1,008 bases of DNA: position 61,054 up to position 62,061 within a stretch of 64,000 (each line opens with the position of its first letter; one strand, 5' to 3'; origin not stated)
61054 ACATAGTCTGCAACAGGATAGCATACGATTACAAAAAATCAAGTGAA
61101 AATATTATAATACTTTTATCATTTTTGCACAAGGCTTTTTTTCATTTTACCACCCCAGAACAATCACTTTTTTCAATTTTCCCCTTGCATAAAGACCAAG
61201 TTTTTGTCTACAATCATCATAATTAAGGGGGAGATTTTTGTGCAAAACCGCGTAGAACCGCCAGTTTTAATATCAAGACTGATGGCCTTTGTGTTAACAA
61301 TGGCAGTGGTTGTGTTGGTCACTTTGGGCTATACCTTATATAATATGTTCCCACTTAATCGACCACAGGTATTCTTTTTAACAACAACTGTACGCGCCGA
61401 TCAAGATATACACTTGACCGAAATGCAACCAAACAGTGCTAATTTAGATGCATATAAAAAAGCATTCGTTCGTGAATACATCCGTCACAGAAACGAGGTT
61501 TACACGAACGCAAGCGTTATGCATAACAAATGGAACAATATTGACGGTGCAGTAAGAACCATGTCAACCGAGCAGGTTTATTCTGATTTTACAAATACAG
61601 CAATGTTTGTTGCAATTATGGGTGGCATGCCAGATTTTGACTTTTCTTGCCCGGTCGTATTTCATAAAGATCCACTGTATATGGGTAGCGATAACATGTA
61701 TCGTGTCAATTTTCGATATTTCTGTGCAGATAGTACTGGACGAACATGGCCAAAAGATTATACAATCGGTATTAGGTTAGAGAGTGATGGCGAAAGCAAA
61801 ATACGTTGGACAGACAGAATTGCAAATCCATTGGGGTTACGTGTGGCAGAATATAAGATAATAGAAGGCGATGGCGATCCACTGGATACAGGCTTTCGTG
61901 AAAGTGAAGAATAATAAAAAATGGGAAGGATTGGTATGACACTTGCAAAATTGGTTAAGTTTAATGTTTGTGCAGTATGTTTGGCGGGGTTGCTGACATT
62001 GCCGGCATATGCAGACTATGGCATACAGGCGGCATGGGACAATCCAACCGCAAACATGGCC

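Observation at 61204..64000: T4SS genes next to tRNA-Trp/secE, including a VirB9 homolog with a SPOR-like C-terminal domain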

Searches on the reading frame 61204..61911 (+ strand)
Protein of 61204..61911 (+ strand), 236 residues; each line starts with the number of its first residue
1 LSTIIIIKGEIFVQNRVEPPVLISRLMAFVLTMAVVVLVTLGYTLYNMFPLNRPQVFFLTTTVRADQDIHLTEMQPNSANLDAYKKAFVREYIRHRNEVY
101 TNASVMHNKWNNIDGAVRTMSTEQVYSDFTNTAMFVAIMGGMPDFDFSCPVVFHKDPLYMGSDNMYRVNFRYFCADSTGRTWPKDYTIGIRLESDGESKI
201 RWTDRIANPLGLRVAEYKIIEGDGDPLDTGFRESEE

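Call 8: search_protein_families(library=pfam, proteins=[window:61204-61911:+], max_evalue=1)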
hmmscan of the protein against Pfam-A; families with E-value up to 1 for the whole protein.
window:61204-61911:+ (236 aa): 1 family
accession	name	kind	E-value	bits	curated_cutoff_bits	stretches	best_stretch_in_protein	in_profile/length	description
PF04335.19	VirB8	-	4.8e-09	36.8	23.2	1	25-219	18-210/213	VirB8 protein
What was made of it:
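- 61240..61914 (+): virB8: 224 aa from GTG 61240 (the mechanical ORF starts at TTG 61204). It has a short cytoplasmic N-terminus, one hydrophobic segment read as a TM helix (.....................) and a periplasmic VirB8 domain. Pfam VirB8 36.8 bits versus cut-off 23.2 (call 8).
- On VirB8 (Pfam PF04335): 36.8 bits versus 23.2, aa 25-219 (call 8).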

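Call 9: search_protein_families(library=ncbifam, proteins=[window:61204-61911:+], max_evalue=1)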
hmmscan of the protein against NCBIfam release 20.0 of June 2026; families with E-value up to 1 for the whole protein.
window:61204-61911:+ (236 aa): 1 family
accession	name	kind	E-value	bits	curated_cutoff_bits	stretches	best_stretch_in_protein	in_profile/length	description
NF010439.0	PRK13865.1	equivalog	0.00022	20.8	188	1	17-104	30-116/237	type IV secretion system protein VirB8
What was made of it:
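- On VirB8 (Pfam PF04335): The NCBIfam equivalog is not met (20.8 versus 188 bits, call 9).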
